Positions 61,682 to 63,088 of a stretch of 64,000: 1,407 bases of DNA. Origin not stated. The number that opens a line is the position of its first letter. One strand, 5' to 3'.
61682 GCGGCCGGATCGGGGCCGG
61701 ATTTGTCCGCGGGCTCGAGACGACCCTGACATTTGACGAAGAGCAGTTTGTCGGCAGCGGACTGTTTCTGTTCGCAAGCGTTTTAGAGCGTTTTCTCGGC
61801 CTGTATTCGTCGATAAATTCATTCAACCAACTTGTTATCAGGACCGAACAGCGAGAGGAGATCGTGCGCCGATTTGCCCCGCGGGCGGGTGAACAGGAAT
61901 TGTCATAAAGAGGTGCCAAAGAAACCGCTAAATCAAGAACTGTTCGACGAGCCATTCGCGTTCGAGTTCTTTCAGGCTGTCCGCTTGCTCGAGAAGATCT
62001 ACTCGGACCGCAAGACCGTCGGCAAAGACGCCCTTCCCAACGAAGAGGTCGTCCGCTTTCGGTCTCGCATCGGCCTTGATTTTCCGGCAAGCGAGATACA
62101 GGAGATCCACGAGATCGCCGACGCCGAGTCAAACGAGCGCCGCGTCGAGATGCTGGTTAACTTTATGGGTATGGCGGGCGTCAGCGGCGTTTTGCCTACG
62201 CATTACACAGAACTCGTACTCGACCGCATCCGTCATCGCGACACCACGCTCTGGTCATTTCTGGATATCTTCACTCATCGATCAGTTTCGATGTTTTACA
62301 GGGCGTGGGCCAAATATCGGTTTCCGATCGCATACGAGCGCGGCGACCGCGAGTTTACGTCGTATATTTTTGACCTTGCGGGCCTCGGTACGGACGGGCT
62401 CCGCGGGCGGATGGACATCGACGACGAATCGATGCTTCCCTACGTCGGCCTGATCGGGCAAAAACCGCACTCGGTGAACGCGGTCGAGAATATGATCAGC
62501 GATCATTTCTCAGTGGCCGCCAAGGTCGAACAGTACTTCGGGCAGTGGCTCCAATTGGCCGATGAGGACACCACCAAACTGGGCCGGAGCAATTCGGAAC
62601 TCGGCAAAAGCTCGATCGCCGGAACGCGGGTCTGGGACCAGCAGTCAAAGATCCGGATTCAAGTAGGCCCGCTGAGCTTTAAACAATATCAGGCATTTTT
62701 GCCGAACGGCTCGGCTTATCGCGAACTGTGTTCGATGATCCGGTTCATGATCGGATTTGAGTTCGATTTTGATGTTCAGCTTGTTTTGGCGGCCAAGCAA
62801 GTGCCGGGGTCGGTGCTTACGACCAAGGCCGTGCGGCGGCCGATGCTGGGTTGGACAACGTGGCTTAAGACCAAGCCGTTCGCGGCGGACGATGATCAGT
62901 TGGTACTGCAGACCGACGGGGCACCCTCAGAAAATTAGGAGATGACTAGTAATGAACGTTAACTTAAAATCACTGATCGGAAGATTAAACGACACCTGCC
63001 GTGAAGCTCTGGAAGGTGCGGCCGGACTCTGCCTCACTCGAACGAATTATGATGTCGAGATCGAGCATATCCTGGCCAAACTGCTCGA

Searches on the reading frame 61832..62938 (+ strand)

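Call 24: search_protein_families(library=pfam, proteins=[window:61832-62938:+], max_evalue=0.001)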
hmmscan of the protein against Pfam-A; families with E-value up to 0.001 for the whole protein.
window:61832-62938:+ (368 aa): 1 family
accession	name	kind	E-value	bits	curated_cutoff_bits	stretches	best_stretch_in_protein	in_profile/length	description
PF06996.16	T6SS_TssG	-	1.9e-107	359.5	24.6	1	40-346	1-304/304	Type VI secretion, TssG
